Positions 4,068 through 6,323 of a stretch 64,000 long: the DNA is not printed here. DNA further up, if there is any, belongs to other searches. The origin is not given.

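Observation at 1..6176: Giant hydrolase/helical-repeat protein plus a coupled 652-aa unknown partner: candidate uncharacterised two-gene conflict (defence or toxin) module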

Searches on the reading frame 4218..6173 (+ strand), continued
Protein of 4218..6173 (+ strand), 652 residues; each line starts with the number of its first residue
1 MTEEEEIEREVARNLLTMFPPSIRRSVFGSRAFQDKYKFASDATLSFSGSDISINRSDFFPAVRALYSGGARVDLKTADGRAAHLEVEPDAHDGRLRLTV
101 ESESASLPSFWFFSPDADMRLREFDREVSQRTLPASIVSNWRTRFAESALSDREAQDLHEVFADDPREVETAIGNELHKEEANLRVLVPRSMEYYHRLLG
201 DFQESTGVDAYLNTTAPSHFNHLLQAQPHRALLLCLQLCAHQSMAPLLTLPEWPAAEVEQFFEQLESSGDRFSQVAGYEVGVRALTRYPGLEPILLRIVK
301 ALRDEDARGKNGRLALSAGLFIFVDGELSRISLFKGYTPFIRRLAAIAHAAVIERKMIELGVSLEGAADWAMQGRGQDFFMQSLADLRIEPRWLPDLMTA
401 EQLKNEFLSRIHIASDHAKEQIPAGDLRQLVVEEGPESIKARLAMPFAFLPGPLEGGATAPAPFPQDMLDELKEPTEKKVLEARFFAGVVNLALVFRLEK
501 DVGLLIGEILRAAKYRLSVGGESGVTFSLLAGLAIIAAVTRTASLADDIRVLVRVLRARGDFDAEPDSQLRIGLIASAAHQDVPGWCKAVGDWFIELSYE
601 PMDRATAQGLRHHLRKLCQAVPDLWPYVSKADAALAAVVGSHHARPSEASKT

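Call 42: fold_search(model_id=the predicted structure, library=pdb)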
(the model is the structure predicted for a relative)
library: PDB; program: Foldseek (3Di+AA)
matches with E <= 10: 459; with E <= 0.001: 0
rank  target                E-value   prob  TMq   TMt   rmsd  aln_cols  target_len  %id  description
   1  8ga7                  1.5e-02  0.28  0.10  0.12  25.3       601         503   15  Geometrically programmable nanomaterial construction using regularized protein building blocks (released 2024-03-13)
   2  8fni_6                2.0e-02  0.82  0.15  0.20  23.0       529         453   10  Cryo-EM structure of RNase-treated RESC-B in trypanosomal RNA editing (released 2023-07-19)
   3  8fnc_8                2.8e-02  0.72  0.17  0.20  26.0       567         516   10  Cryo-EM structure of RNase-treated RESC-C in trypanosomal RNA editing (released 2023-07-19)
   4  8fn4_4                5.0e-02  0.33  0.14  0.12  24.9       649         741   12  Cryo-EM structure of RNase-treated RESC-A in trypanosomal RNA editing (released 2023-07-19)
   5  9dze_A                7.5e-02  0.23  0.10  0.16  18.8       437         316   12  Computationally Designed Bifaceted Protein Nanomaterial pD5-14 (released 2024-10-30)
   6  9okf                  8.8e-02  0.13  0.09  0.11  25.7       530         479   13  Cryo-EM structure of human SV2A in the apo state (released 2025-12-10)
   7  8a9k_A                9.5e-02  0.41  0.18  0.14  20.6       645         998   12  Cryo-EM structure of USP1-UAF1 bound to FANCI and mono-ubiquitinated FANCD2 with ML323 (consensus reconstruction) (released 2022-10-12)
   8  9b3i_A                1.1e-01  0.38  0.16  0.12  22.2       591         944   12  Cryo-EM structure of yeast (Nap1)2-H2A-H2B-Kap114-RanGTP (released 2024-11-27)
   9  2bku_D                1.2e-01  0.47  0.18  0.15  22.2       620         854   10  Kap95p:RanGTP complex (released 2005-05-04)
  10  5xbk_B                1.3e-01  0.33  0.14  0.21  20.3       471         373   15  Crystal structure of human Importin4 (released 2018-02-14)
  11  9ijj_l                1.5e-01  0.16  0.13  0.11  29.4       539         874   11  In situ structure of the central apparatus in mouse sperm axoneme. (released 2025-06-04)
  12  6rw4_4                1.6e-01  0.21  0.13  0.14  25.6       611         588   11  Structure of human mitochondrial 28S ribosome in complex with mitochondrial IF3 (released 2020-06-03)
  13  2x19_B                1.7e-01  0.15  0.12  0.10  23.6       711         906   11  Crystal structure of Importin13 - RanGTP complex (released 2010-02-16)
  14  6yxx_EN               1.7e-01  0.09  0.10  0.10  25.0       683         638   11  State A of the Trypanosoma brucei mitoribosomal large subunit assembly intermediate (released 2020-10-14)
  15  5xah_B                1.8e-01  0.47  0.17  0.26  18.6       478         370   14  Crystal structure of human Importin4 (released 2018-02-14)
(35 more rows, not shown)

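Call 43: search_protein_families(library=pfam, alignment_id=A1, max_evalue=0.01)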
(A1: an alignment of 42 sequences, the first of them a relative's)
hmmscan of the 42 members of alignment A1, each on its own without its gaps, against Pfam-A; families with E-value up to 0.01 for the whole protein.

A. member 1, P0001 (652 aa): 2 families
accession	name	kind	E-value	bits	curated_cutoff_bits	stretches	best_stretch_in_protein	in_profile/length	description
PF24388.1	Permuted_GreAB-C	-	1.6e-06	28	27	1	50-90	3-44/54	Permuted GreAB-C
PF12451.13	VPS11_C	-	0.008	16.8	25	0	258-278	18-38/45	Vacuolar protein sorting protein 11 C terminal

B. families by the number of members that match (of 42 scanned): 2 families
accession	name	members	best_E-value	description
PF24388.1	Permuted_GreAB-C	34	1.4e-12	Permuted GreAB-C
PF12451.13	VPS11_C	1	0.008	Vacuolar protein sorting protein 11 C terminal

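Call 44: search_protein_families(library=phrogs, proteins=[window:4218-6173:+], max_evalue=0.001)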
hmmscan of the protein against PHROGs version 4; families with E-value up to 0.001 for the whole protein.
window:4218-6173:+ (652 aa): 0 families

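Call 69: search_dna_similar(query=window:4218-6173:+, collection=plasmids, mode=protein, max_rows=25)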
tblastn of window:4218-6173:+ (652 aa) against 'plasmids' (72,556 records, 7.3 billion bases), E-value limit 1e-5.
Records with a match: 3; places in all: 3; records where one place covers at least 80% of the query: 3.
Best place of each record, by identity: <60% 3.
By first word of the organism name: Agrobacterium 2; Methylophaga 1.
By predicted mobility (MOB-suite, as given by PLSDB): conjugative 2; non-mobilizable 1.
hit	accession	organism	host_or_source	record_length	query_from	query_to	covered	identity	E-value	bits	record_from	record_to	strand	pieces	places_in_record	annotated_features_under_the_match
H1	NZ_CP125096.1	Agrobacterium fabrum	Raspberry,cell culture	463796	16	637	95%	30.7%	3e-68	249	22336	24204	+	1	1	hypothetical protein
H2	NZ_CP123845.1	Agrobacterium fabrum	Raspberry,cell culture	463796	16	637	95%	30.7%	3e-68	249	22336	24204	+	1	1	hypothetical protein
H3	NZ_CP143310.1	Methylophaga thalassica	cell culture,A deep sea sediment sample ...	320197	11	631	95%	28.3%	6e-72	261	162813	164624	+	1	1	hypothetical protein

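Call 70: search_dna_similar(query=window:4218-6173:+, collection=phages, mode=protein, max_rows=10)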
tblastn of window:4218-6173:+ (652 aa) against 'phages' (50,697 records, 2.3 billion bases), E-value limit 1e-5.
No match.

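Call 71: get_annotated_region(hit=H3, flank=9000)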
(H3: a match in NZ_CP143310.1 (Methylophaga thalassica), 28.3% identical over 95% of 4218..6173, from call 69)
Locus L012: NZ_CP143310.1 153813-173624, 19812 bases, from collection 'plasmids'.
description: Methylophaga thalassica strain IOM01 plasmid unnamed, complete sequence
organism: Methylophaga thalassica (NCBI taxid 40223)
taxonomy: Bacteria; Pseudomonadota; Gammaproteobacteria; Thiotrichales; Piscirickettsiaceae; Methylophaga; Methylophaga thalassica
host: -; source: cell culture,A deep sea sediment sample from the Central Indian Ridge; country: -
typing (MOB-suite, as given by PLSDB): non-mobilizable
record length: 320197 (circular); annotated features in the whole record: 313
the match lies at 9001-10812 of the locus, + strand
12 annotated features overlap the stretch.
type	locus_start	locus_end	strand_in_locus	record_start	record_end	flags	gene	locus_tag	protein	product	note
CDS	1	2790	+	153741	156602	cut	-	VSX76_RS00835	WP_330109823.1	hypothetical protein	-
CDS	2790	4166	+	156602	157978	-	-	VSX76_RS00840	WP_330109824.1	hypothetical protein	-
CDS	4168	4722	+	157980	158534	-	-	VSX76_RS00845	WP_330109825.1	hypothetical protein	-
CDS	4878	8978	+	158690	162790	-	-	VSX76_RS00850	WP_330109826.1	hypothetical protein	-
CDS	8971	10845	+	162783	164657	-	-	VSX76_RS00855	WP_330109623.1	hypothetical protein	-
CDS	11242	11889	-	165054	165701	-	-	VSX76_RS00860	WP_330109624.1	hypothetical protein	-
CDS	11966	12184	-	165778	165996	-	-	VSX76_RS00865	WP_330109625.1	hypothetical protein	-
CDS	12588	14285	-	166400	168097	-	-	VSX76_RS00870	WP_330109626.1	DUF4942 domain-containing protein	-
CDS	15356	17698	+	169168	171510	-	-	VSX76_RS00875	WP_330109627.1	hypothetical protein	-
CDS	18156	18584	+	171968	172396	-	-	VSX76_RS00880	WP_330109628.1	hypothetical protein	-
CDS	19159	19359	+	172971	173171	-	-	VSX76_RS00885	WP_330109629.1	hypothetical protein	-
CDS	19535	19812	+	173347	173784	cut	-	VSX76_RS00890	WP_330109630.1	hypothetical protein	-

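Call 72: get_annotated_region(hit=H1, flank=9000)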
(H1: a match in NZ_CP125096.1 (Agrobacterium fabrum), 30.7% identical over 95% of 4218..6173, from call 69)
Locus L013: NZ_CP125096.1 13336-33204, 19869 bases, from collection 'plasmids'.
description: Agrobacterium fabrum strain N33/94 plasmid pAtN33_94, complete sequence
organism: Agrobacterium fabrum (NCBI taxid 1176649)
taxonomy: Bacteria; Pseudomonadota; Alphaproteobacteria; Hyphomicrobiales; Rhizobiaceae; Agrobacterium; Agrobacterium fabrum
host: -; source: Raspberry,cell culture; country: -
typing (MOB-suite, as given by PLSDB): conjugative; relaxase MOBQ; mating-pair formation MPF_T
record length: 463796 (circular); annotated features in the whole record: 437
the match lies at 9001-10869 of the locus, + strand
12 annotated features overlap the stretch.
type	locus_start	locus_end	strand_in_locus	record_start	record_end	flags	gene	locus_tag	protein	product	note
CDS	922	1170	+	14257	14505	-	-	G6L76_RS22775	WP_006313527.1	type II toxin-antitoxin system VapB family antitoxin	-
CDS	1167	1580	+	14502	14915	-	-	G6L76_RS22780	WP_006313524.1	type II toxin-antitoxin system VapC family toxin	-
CDS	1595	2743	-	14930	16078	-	-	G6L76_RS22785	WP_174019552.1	site-specific integrase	GO:0015074 - DNA integration [Evidence IEA]; GO:0006310 - DNA recombination [Evidence IEA]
CDS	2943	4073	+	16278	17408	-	-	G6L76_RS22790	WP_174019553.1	RHE_PE00001 family protein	-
CDS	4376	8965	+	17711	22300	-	-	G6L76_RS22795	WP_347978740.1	hypothetical protein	-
CDS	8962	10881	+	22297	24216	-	-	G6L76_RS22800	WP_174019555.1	hypothetical protein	-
CDS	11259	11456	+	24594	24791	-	-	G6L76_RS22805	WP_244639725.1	hypothetical protein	-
CDS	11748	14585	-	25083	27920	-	-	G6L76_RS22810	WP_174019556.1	type I restriction enzyme HsdR N-terminal domain-containing protein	-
CDS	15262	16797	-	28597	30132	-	-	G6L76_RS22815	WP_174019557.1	hypothetical protein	-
CDS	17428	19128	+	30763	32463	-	-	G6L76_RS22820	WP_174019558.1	SIR2 family protein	-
CDS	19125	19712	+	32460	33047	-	-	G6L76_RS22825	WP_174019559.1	hypothetical protein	-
CDS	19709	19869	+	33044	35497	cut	-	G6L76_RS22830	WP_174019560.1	AAA family ATPase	GO:0006302 - double-strand break repair [Evidence IEA]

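Call 73: search_protein_families(library=pfam, proteins=[L012:4878-8975:+, L013:4376-8962:+, L012:8971-10842:+, L013:8962-10878:+], max_evalue=0.01)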
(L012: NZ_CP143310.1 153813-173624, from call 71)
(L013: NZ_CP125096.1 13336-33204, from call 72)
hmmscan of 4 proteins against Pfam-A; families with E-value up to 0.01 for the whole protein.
L012:4878-8975:+ (1366 aa): 2 families
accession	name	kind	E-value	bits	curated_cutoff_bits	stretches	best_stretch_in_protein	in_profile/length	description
PF24407.1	HTH_upst_double_PIN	-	8.1e-19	68.2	27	1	767-836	1-70/70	HTH_upstream_double_PIN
PF20698.3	PIN-TPR-GreABC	-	4.6e-12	46.8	27.8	1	1028-1141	2-135/138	PIN domain associated with the TPR-GreAB-C-PIN system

L013:4376-8962:+ (1529 aa): 5 families
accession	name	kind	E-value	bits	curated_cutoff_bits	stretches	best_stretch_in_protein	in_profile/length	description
PF24407.1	HTH_upst_double_PIN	-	6.8e-19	68.4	27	1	933-1002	1-70/70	HTH_upstream_double_PIN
PF20698.3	PIN-TPR-GreABC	-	8.5e-06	26.5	27.8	1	1193-1306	1-136/138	PIN domain associated with the TPR-GreAB-C-PIN system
PF05057.20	DUF676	-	0.00011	22.2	20.3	1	5-138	8-134/217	Putative serine esterase (DUF676)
PF12895.13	ANAPC3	-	0.0015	19.2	27.2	1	742-811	11-80/82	Anaphase-promoting complex, cyclosome, subunit 3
PF24096.1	DUF7379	-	0.0029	18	33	1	64-136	53-119/191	Domain of unknown function (DUF7379)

L012:8971-10842:+ (624 aa): 1 family
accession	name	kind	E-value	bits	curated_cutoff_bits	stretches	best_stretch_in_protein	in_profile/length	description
PF24388.1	Permuted_GreAB-C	-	3.9e-10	39.6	27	1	49-99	2-54/54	Permuted GreAB-C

L013:8962-10878:+ (639 aa): 1 family
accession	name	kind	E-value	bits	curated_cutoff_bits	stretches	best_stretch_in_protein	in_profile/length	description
PF24388.1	Permuted_GreAB-C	-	1.1e-07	31.7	27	1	46-98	1-54/54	Permuted GreAB-C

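Call 74: search_protein_representatives(alignment_id=A1)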
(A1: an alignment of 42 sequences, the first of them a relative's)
Query: 42 sequences, 642 profile positions. Proteins with E-value up to 0.001 (for the whole library): 1507; up to 1e-10: 1285; up to 1e-30: 873. The best 150 are listed.
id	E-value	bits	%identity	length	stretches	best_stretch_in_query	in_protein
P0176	1.9e-238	809.2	-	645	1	6-639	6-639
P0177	2.9e-236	802.0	-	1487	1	6-640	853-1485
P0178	3.0e-236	801.9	-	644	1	4-641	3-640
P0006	2.7e-235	798.8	-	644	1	1-641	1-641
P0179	2.3e-234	795.7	-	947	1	3-640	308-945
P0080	5.0e-234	794.6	-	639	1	1-641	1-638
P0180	3.0e-233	792.0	-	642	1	9-640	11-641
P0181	8.5e-233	790.5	-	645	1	1-640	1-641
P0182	1.2e-232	790.1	-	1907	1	11-639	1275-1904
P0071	4.5e-231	784.8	-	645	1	1-640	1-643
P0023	6.7e-229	777.6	-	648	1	4-640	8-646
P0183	2.5e-226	769.2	-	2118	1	5-641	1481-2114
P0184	3.6e-226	768.6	-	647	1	9-638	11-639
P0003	4.7e-226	768.2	-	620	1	18-640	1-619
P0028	8.1e-226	767.5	-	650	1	6-638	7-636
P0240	3.0e-198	676.4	-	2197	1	8-640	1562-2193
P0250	1.7e-195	667.3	-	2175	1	10-641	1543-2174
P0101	1.4e-192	657.7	-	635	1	5-640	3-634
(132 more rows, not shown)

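Call 75: search_protein_families(library=pfam, proteins=[P0183, P0240, P0250, P0182], max_evalue=0.001)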
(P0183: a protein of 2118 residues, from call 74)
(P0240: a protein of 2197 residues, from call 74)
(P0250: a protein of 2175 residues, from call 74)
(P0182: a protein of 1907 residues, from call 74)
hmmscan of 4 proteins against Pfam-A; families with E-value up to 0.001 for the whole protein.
P0183 (2118 aa): 3 families
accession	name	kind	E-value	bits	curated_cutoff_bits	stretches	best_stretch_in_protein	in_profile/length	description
PF24407.1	HTH_upst_double_PIN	-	2e-22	79.7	27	1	879-948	1-70/70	HTH_upstream_double_PIN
PF20698.3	PIN-TPR-GreABC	-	1.4e-14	54.9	27.8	1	1139-1252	1-136/138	PIN domain associated with the TPR-GreAB-C-PIN system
PF24388.1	Permuted_GreAB-C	-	4.3e-06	26.7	27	1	1526-1566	3-45/54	Permuted GreAB-C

P0240 (2197 aa): 3 families
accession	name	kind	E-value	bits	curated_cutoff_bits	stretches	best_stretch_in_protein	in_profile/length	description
PF24407.1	HTH_upst_double_PIN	-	2.3e-14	53.9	27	1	956-1025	1-70/70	HTH_upstream_double_PIN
PF01048.26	PNP_UDP_1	-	2.2e-11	44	25.1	1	73-240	57-232/233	Phosphorylase superfamily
PF20698.3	PIN-TPR-GreABC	-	5.5e-11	43.3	27.8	1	1221-1329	4-132/138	PIN domain associated with the TPR-GreAB-C-PIN system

P0250 (2175 aa): 5 families
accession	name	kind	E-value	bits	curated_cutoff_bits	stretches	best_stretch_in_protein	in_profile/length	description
PF24407.1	HTH_upst_double_PIN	-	6.5e-23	81.3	27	1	943-1012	1-70/70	HTH_upstream_double_PIN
PF05057.20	DUF676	-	1.6e-05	24.9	20.3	1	19-147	8-129/217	Putative serine esterase (DUF676)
PF24096.1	DUF7379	-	2.6e-05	24.7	33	1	78-157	53-126/191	Domain of unknown function (DUF7379)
PF20698.3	PIN-TPR-GreABC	-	2.9e-05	24.8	27.8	0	1203-1312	1-133/138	PIN domain associated with the TPR-GreAB-C-PIN system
PF12697.13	Abhydrolase_6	-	0.00021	22.5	26.3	1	19-175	1-120/217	Alpha/beta hydrolase family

P0182 (1907 aa): 3 families
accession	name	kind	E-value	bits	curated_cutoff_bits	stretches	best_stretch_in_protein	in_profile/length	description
PF24407.1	HTH_upst_double_PIN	-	3.1e-21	75.9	27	1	669-738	1-70/70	HTH_upstream_double_PIN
PF20698.3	PIN-TPR-GreABC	-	1.1e-13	52.1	27.8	1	931-1045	1-137/138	PIN domain associated with the TPR-GreAB-C-PIN system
PF24388.1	Permuted_GreAB-C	-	1.3e-06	28.4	27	1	1312-1352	1-42/54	Permuted GreAB-C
